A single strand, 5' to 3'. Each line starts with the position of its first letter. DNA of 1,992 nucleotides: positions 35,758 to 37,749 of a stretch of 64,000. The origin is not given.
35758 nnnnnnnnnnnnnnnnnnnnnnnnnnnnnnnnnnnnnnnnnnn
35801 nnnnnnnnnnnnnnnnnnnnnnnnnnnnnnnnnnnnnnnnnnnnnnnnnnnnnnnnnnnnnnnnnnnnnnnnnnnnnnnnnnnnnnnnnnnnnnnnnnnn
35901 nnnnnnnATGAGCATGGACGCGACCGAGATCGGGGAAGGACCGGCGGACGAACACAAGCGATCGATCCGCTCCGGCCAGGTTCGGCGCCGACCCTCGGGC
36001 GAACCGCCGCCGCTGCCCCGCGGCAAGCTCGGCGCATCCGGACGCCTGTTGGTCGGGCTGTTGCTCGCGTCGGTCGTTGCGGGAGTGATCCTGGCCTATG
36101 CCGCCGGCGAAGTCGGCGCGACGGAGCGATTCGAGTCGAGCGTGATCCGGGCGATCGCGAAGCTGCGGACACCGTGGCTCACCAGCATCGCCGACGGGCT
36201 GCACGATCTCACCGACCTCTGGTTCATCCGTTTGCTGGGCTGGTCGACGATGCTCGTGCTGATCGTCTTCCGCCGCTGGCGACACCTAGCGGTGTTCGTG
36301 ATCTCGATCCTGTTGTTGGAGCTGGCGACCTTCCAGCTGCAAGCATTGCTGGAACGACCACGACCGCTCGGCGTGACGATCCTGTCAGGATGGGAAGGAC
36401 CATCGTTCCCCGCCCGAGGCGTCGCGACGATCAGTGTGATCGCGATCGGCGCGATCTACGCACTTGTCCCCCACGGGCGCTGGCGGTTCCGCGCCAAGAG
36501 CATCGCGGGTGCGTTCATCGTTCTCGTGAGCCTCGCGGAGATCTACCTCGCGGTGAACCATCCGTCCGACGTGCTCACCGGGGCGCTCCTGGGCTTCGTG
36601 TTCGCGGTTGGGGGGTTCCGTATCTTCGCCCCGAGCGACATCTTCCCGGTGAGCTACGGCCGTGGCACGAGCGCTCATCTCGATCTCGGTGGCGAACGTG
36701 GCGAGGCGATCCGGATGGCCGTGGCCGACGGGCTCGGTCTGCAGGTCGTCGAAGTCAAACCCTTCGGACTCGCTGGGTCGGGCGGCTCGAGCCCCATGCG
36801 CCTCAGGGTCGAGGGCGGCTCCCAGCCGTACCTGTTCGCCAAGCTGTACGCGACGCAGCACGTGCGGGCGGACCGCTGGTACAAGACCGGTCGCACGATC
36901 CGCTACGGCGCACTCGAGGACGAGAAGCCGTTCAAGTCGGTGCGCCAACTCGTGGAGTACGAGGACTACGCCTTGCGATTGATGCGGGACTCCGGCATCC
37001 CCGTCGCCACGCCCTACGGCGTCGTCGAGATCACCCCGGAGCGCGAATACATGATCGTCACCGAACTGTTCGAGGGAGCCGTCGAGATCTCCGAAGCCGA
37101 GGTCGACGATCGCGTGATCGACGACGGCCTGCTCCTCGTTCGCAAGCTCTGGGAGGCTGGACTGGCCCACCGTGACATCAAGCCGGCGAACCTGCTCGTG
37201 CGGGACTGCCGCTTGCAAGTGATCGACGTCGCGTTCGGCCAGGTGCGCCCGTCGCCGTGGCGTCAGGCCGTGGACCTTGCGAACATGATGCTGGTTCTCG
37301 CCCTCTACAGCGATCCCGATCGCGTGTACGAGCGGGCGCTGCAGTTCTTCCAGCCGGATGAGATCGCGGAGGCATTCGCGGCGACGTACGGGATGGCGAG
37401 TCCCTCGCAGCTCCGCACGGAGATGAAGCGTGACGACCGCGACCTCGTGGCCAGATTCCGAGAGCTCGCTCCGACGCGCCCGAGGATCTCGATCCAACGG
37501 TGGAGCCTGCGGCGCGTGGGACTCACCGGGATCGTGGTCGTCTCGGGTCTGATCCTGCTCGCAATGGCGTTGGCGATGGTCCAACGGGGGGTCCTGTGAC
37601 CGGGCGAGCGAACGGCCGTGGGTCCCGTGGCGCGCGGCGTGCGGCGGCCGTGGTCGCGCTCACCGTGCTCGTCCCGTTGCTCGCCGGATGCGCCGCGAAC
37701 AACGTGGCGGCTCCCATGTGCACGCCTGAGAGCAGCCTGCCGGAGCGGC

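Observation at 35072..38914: Plus-strand island between ribF and truB containing a PAP2 phosphatase / eukaryotic-like kinase fusion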

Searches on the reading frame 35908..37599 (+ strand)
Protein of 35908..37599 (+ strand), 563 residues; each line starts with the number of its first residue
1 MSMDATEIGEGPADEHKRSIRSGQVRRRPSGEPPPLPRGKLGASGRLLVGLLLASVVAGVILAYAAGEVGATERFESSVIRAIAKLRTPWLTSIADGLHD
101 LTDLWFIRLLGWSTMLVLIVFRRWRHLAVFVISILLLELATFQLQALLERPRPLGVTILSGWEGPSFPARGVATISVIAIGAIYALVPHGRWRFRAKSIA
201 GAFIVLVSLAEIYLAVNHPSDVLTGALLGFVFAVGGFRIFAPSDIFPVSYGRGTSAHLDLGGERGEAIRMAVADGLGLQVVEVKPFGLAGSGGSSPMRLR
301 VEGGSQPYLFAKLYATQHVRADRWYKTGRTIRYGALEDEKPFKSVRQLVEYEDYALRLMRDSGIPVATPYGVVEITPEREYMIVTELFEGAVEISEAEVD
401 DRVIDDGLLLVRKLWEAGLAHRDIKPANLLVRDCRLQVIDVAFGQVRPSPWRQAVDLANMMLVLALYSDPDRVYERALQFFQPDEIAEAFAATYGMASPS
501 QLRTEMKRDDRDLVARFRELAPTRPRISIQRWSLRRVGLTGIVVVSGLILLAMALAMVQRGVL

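Call 3: search_protein_families(library=pfam, proteins=[window:35908-37599:+], max_evalue=0.01)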
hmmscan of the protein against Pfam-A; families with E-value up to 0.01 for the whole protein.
window:35908-37599:+ (563 aa): 3 families
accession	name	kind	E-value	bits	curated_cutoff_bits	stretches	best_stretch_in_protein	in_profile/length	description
PF01569.27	PAP2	-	6.9e-07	29.5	27.2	1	129-240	4-125/130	PAP2 superfamily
PF00069.31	Pkinase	-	0.0022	17.9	31.7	1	393-443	94-142/263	Protein kinase domain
PF01163.29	RIO1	-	0.0093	16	22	0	329-442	34-149/187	RIO domain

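Call 4: search_protein_families(library=ncbifam, proteins=[window:35908-37599:+], max_evalue=0.01)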
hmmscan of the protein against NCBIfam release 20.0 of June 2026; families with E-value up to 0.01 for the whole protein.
window:35908-37599:+ (563 aa): 6 families
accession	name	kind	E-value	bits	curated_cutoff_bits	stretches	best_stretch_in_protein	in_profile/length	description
TIGR03724.2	arch_bud32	equivalog_domain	1e-05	25.1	125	1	355-465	46-152/193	KEOPS complex kinase/ATPase Bud32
NF007174.0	PRK09605.1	equivalog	8.1e-05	21.3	447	1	350-464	384-493/535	bifunctional N(6)-L-threonylcarbamoyladenine synthase/serine/threonine protein kinase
NF047884.1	UdeprDiPSep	equivalog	0.0012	18.8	250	1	118-233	65-180/188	undecaprenyl-diphosphatase SepP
NF011464.0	PRK14879.1-7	equivalog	0.0016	18.2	246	1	364-468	66-171/221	Kae1-associated kinase Bud32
NF041310.1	Prot_Kin_Rio1_Halo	equivalog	0.0019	17.7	480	1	343-442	137-236/273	serine/threonine-protein kinase Rio1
NF011462.0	PRK14879.1-3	equivalog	0.0027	17.5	174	1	408-457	92-141/192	Kae1-associated kinase Bud32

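Call 5: find_homologous_proteins(query=window:35908-37596:+, max_evalue=0.001)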
Query window:35908-37596:+ (563 aa): 8000 proteins with E <= 0.001 among 8000 candidates; the best 120 are listed.
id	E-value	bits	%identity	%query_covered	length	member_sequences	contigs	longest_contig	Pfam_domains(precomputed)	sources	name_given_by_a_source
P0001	0.0e+0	1232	100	100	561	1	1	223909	PF01569.28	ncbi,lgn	ncbi:MAG: phosphatase PAP2 family protein [Actinomycetota bacterium]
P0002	0.0e+0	1038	91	92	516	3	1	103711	PF01569.28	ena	-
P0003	2.6e-275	933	78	96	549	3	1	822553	PF01569.28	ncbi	ncbi:MAG: phosphatase PAP2 family protein [Actinomycetota bacterium]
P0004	7.1e-203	694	61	95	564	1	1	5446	PF01569.28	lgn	-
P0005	1.0e-200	686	62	95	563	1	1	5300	-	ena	-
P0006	1.2e-198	680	60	96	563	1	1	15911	-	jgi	jgi:tRNA A-37 threonylcarbamoyl transferase component Bud32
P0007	1.1e-197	676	60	93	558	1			-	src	-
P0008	3.5e-197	675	61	93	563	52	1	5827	-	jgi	jgi:tRNA A-37 threonylcarbamoyl transferase component Bud32/membrane-associated phospholipid phospha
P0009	1.7e-196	672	59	94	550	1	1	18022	PF01569.28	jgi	jgi:tRNA A-37 threonylcarbamoyl transferase component Bud32/membrane-associated phospholipid phospha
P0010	1.1e-195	670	59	96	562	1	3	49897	-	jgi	jgi:tRNA A-37 threonylcarbamoyl transferase component Bud32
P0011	3.1e-195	668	60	90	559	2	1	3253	-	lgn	-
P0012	1.3e-194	666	59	96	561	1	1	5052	-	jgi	jgi:tRNA A-37 threonylcarbamoyl transferase component Bud32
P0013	2.2e-194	665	59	96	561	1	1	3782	-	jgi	jgi:tRNA A-37 threonylcarbamoyl transferase component Bud32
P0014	3.3e-194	665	59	96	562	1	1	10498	-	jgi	jgi:tRNA A-37 threonylcarbamoyl transferase component Bud32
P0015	3.6e-194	665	59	98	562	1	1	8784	-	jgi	jgi:tRNA A-37 threonylcarbamoyl transferase component Bud32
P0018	9.1e-193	660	56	98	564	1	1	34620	PF00069.32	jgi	jgi:tRNA A-37 threonylcarbamoyl transferase component Bud32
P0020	1.8e-192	659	58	91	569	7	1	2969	PF01569.28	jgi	jgi:membrane-associated phospholipid phosphatase/tRNA A-37 threonylcarbamoyl transferase component B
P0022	2.2e-192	659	56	91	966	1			PF00069.32,PF01569.28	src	-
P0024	6.3e-192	657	56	98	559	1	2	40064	PF01569.28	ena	-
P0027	1.2e-191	656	58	95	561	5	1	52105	PF01569.28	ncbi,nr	ncbi:MAG: hypothetical protein M3P11_10250 [Actinomycetota bacterium]|nr:hypothetical protein [Actin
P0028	1.7e-191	656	56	95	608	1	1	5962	PF01569.28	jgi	-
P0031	3.2e-191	655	56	98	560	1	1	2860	PF01569.28,PF01163.29,PF01636.30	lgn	-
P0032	3.7e-191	655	56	93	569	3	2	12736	PF01569.28,PF01163.29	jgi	jgi:membrane-associated phospholipid phosphatase/tRNA A-37 threonylcarbamoyl transferase component B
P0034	7.9e-191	654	60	90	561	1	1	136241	PF00069.32,PF01569.28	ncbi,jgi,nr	ncbi:MAG TPA: phosphatase PAP2 family protein [Actinomycetota bacterium]|jgi:tRNA A-37 threonylcarba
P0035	1.1e-190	653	57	97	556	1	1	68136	PF01569.28,PF01163.29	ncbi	ncbi:MAG TPA: phosphatase PAP2 family protein [Actinomycetota bacterium]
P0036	1.2e-190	653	56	100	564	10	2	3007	PF01569.28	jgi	jgi:membrane-associated phospholipid phosphatase/tRNA A-37 threonylcarbamoyl transferase component B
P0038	3.5e-190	652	57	98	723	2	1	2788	PF01569.28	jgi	jgi:membrane-associated phospholipid phosphatase/tRNA A-37 threonylcarbamoyl transferase component B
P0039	3.5e-190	652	54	91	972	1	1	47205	PF01569.28,PF01163.29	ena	-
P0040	3.9e-190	651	58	94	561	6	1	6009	PF01569.28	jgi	jgi:tRNA A-37 threonylcarbamoyl transferase component Bud32/membrane-associated phospholipid phospha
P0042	7.3e-190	651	57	94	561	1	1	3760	PF01569.28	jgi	jgi:membrane-associated phospholipid phosphatase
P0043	7.5e-190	651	56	98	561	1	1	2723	PF01569.28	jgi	jgi:tRNA A-37 threonylcarbamoyl transferase component Bud32/membrane-associated phospholipid phospha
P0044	8.2e-190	650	56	96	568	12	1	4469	PF01569.28,PF01163.29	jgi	jgi:membrane-associated phospholipid phosphatase/tRNA A-37 threonylcarbamoyl transferase component B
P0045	8.4e-190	650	59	95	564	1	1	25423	PF01569.28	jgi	jgi:tRNA A-37 threonylcarbamoyl transferase component Bud32/membrane-associated phospholipid phospha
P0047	1.3e-189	650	57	94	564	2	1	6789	PF01569.28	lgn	-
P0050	1.8e-189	649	55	98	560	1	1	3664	PF01569.28,PF01163.29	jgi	jgi:membrane-associated phospholipid phosphatase/tRNA A-37 threonylcarbamoyl transferase component B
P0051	1.9e-189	649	56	98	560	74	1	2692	PF01569.28,PF01163.29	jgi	jgi:membrane-associated phospholipid phosphatase/tRNA A-37 threonylcarbamoyl transferase component B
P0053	3.5e-189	648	57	96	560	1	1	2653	PF01569.28,PF01163.29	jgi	jgi:membrane-associated phospholipid phosphatase/tRNA A-37 threonylcarbamoyl transferase component B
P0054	3.7e-189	648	57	96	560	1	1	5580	PF00069.32,PF01569.28,PF01163.29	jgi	jgi:membrane-associated phospholipid phosphatase/tRNA A-37 threonylcarbamoyl transferase component B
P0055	3.8e-189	648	56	98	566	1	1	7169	PF01569.28,PF01163.29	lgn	-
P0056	4.8e-189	648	56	98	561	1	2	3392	PF00069.32,PF01569.28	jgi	jgi:membrane-associated phospholipid phosphatase/tRNA A-37 threonylcarbamoyl transferase component B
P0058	5.0e-189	648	57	97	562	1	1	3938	PF00069.32,PF01163.29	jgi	jgi:tRNA A-37 threonylcarbamoyl transferase component Bud32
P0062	8.5e-189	647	56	97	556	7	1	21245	PF01569.28,PF01163.29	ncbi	ncbi:MAG: phosphatase PAP2 family protein [Actinomycetota bacterium]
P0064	1.3e-188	646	56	98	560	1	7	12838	PF01569.28,PF01163.29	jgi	-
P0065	1.4e-188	646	59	91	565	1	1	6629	PF01569.28,PF01163.29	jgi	jgi:tRNA A-37 threonylcarbamoyl transferase component Bud32/membrane-associated phospholipid phospha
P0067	1.6e-188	646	57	94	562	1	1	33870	PF01569.28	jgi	jgi:tRNA A-37 threonylcarbamoyl transferase component Bud32/membrane-associated phospholipid phospha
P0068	1.6e-188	646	56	97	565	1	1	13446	PF01569.28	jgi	jgi:membrane-associated phospholipid phosphatase/tRNA A-37 threonylcarbamoyl transferase component B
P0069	1.7e-188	646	58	91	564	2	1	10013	PF01569.28,PF01163.29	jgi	jgi:tRNA A-37 threonylcarbamoyl transferase component Bud32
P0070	1.7e-188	646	56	97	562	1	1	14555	PF00069.32,PF01569.28,PF01163.29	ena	-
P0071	1.9e-188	646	58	93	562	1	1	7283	PF00069.32,PF01163.29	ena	-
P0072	2.0e-188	646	59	93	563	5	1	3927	PF01569.28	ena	-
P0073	2.1e-188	646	56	94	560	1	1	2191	PF01569.28,PF01163.29,PF01636.30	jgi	jgi:membrane-associated phospholipid phosphatase/tRNA A-37 threonylcarbamoyl transferase component B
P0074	2.2e-188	646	56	97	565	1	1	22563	PF01569.28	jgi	jgi:membrane-associated phospholipid phosphatase/tRNA A-37 threonylcarbamoyl transferase component B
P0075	2.4e-188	646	58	93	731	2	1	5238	PF01569.28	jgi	jgi:membrane-associated phospholipid phosphatase/tRNA A-37 threonylcarbamoyl transferase component B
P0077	2.7e-188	645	57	97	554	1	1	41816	PF01569.28,PF01163.29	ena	-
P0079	2.9e-188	645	57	98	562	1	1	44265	PF00069.32,PF01569.28,PF01636.30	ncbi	ncbi:MAG: phosphatase PAP2 family protein [Actinomycetota bacterium]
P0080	3.0e-188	645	56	98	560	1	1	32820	PF01569.28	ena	-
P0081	3.1e-188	645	57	97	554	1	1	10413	PF01569.28,PF01163.29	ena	-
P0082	3.3e-188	645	57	94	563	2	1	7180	PF00069.32,PF01569.28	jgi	jgi:membrane-associated phospholipid phosphatase/tRNA A-37 threonylcarbamoyl transferase component B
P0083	3.5e-188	645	58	93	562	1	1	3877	PF00069.32,PF01163.29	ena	-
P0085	3.9e-188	645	55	90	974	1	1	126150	PF01569.28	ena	-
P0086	4.2e-188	645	58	94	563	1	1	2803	PF00069.32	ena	-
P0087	4.3e-188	645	58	93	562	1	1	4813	PF00069.32,PF01163.29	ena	-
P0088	4.4e-188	645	55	98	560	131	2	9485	PF01569.28,PF01163.29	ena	-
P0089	4.5e-188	645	55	99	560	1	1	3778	PF01569.28,PF01163.29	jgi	jgi:membrane-associated phospholipid phosphatase/tRNA A-37 threonylcarbamoyl transferase component B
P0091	5.0e-188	645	57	94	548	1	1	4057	PF01569.28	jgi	-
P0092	6.0e-188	644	56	98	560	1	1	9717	PF01569.28,PF01163.29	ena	-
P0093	6.3e-188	644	60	93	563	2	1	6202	PF01569.28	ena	-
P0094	6.6e-188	644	57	96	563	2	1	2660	PF00069.32,PF01163.29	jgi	jgi:tRNA A-37 threonylcarbamoyl transferase component Bud32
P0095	7.1e-188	644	58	93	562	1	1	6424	PF00069.32,PF01163.29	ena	-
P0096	8.4e-188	644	55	99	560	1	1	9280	PF01569.28,PF01163.29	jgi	jgi:membrane-associated phospholipid phosphatase/tRNA A-37 threonylcarbamoyl transferase component B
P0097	8.6e-188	644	54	99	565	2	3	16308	PF01569.28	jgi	-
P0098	8.8e-188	644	57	96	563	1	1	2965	PF01569.28,PF01163.29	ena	-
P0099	9.2e-188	644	56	94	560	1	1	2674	PF01569.28,PF01163.29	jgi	jgi:membrane-associated phospholipid phosphatase/tRNA A-37 threonylcarbamoyl transferase component B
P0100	1.1e-187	643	57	92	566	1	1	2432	PF01569.28,PF01163.29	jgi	jgi:membrane-associated phospholipid phosphatase/serine/threonine-protein kinase RIO1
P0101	1.1e-187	643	55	99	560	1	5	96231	PF01569.28,PF01163.29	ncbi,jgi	ncbi:MAG TPA: phosphatase PAP2 family protein [Actinomycetota bacterium]|jgi:membrane-associated pho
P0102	1.1e-187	643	55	98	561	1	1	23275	PF01569.28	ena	-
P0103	1.1e-187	643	58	94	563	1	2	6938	PF00069.32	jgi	jgi:membrane-associated phospholipid phosphatase/tRNA A-37 threonylcarbamoyl transferase component B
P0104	1.2e-187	643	56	97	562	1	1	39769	PF00069.32,PF01569.28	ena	-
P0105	1.2e-187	643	58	93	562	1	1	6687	PF00069.32,PF01163.29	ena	-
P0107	1.3e-187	643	60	91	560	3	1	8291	PF01569.28,PF01163.29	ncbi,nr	ncbi:MAG TPA: phosphatase PAP2 family protein [Actinomycetota bacterium]|nr:phosphatase PAP2 family 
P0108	1.3e-187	643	57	96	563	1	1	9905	PF01569.28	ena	-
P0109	1.4e-187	643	57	98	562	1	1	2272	PF00069.32,PF01163.29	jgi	jgi:serine/threonine-protein kinase RIO1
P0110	1.4e-187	643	56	99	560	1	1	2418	PF01569.28,PF01163.29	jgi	jgi:membrane-associated phospholipid phosphatase/tRNA A-37 threonylcarbamoyl transferase component B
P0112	1.5e-187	643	57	95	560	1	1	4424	PF01569.28,PF01163.29,PF01636.30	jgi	jgi:membrane-associated phospholipid phosphatase/tRNA A-37 threonylcarbamoyl transferase component B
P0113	1.7e-187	643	56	98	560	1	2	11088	PF01569.28,PF01163.29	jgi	jgi:membrane-associated phospholipid phosphatase/tRNA A-37 threonylcarbamoyl transferase component B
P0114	1.7e-187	643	60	91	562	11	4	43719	PF01569.28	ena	-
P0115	1.7e-187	643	56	98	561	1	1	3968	PF01569.28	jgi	jgi:membrane-associated phospholipid phosphatase/tRNA A-37 threonylcarbamoyl transferase component B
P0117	1.9e-187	643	56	98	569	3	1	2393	PF01569.28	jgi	jgi:membrane-associated phospholipid phosphatase/tRNA A-37 threonylcarbamoyl transferase component B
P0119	2.1e-187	642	58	91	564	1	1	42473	PF00069.32,PF01569.28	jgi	jgi:tRNA A-37 threonylcarbamoyl transferase component Bud32/membrane-associated phospholipid phospha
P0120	2.2e-187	642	55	98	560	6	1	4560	PF01569.28,PF01163.29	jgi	jgi:membrane-associated phospholipid phosphatase/tRNA A-37 threonylcarbamoyl transferase component B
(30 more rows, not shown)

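Call 9: find_related_loci(query=window:35908-37596:+, collection=genome_contigs, flank=6000)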
Query window:35908-37596:+ (563 aa) in genome_contigs; peptide patterns used: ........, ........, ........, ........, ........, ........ (x = any residue, [..] = any of these).
599 stretches matched a pattern (row limit reached: there are more); 558 encode a relative of the query (tblastn E <= 1e-3); the best 80 are kept; 80 distinct loci.
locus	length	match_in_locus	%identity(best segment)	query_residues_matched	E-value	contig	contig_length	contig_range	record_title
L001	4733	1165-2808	58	5-556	0e+0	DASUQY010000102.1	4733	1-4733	MAG TPA_asm: Actinomycetota bacterium isolate SMAG_U1693 k141_318628, whole genome shotgun sequence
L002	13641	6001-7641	58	2-548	0e+0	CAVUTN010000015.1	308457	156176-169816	MAG: uncultured Actinomycetes bacterium isolate MFD00962.bin.2.114 genome assembly, contig: contig_36117, whole genome s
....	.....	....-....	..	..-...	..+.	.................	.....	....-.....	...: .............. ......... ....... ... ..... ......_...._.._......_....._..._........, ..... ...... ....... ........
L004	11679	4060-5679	57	2-536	0e+0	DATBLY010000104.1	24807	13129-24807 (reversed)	MAG TPA_asm: Actinomycetota bacterium isolate SMAG_U3984 k141_883968, whole genome shotgun sequence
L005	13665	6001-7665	55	2-556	0e+0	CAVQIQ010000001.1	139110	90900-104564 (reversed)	MAG: uncultured Actinomycetes bacterium isolate MFD10007.bin.3.88 genome assembly, contig: contig_12140, whole genome sh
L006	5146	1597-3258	56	3-556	0e+0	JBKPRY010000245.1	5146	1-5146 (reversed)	MAG: Actinomycetota bacterium isolate GS_EKS_MAG_00036 GS_EKS_000001891026, whole genome shotgun sequence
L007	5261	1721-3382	56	3-556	0e+0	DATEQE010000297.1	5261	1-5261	MAG TPA_asm: Actinomycetota bacterium isolate SMAG_U9039 k141_468018, whole genome shotgun sequence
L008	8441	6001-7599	57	26-556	0e+0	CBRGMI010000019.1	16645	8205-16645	MAG TPA_asm: uncultured bacterium isolate SRR11839387_binner23_Refined_27 genome assembly, contig: ERZ27397406.971, whol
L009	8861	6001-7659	56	13-556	0e+0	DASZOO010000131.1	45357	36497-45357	MAG TPA_asm: Actinomycetota bacterium isolate SMAG_U5947 k141_1368131, whole genome shotgun sequence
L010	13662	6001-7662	55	2-553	0e+0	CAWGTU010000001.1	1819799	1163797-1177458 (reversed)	MAG: uncultured Actinomycetes bacterium isolate MFD09779.bin.1.204 genome assembly, contig: contig_2651, whole genome sh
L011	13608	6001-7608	58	14-549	0e+0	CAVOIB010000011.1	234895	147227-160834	MAG: uncultured Actinomycetes bacterium isolate MFD10007.bin.1.248 genome assembly, contig: contig_66440, whole genome s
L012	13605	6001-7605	57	29-563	0e+0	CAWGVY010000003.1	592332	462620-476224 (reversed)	MAG: uncultured Actinomycetes bacterium isolate MFD02242.bin.2.91 genome assembly, contig: contig_51254, whole genome sh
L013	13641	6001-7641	55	8-556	0e+0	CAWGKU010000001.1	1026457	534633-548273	MAG: uncultured Actinomycetes bacterium isolate MFD02159.bin.1.20 genome assembly, contig: contig_31693, whole genome sh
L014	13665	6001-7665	56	3-556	0e+0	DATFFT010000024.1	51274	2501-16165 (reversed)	MAG TPA_asm: Actinomycetota bacterium isolate SMAG_U8643 k141_1540810, whole genome shotgun sequence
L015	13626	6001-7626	55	6-555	0e+0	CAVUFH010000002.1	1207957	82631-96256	MAG: uncultured Actinomycetes bacterium isolate MFD04944.bin.1.41 genome assembly, contig: contig_20636, whole genome sh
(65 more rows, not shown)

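Call 15: search_protein_representatives(protein=window:35908-37596:+)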
Query: 563 residues. Proteins with E-value up to 0.001 (for the whole library): 2830; up to 1e-10: 1160; up to 1e-30: 471. The best 150 are listed.
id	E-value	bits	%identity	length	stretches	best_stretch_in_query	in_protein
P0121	9.7e-178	608.8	56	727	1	19-551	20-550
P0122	3.1e-175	600.6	53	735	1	11-554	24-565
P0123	5.0e-163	560.3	54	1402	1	19-554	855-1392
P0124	1.7e-162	558.6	51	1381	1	4-556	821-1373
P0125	1.0e-158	546.1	51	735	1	19-552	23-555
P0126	3.4e-158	544.3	51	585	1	24-563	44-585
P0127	3.4e-156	537.8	51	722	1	26-555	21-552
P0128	2.7e-153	528.2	51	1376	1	17-552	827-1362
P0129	2.1e-152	525.3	54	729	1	95-554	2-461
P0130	7.0e-152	523.5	49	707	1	25-550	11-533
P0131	3.9e-148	511.1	49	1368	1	19-561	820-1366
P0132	7.5e-148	510.2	47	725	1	23-556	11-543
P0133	2.6e-147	508.4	50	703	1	24-550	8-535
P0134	1.1e-145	503.0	49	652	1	4-507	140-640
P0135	6.8e-145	500.4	61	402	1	167-552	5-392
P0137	3.2e-144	498.2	50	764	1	24-547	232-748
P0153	1.1e-135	470.0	45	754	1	26-558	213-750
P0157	5.6e-131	454.5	42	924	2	24-550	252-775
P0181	9.3e-105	368.0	49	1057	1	20-426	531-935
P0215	5.4e-82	292.8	37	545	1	20-550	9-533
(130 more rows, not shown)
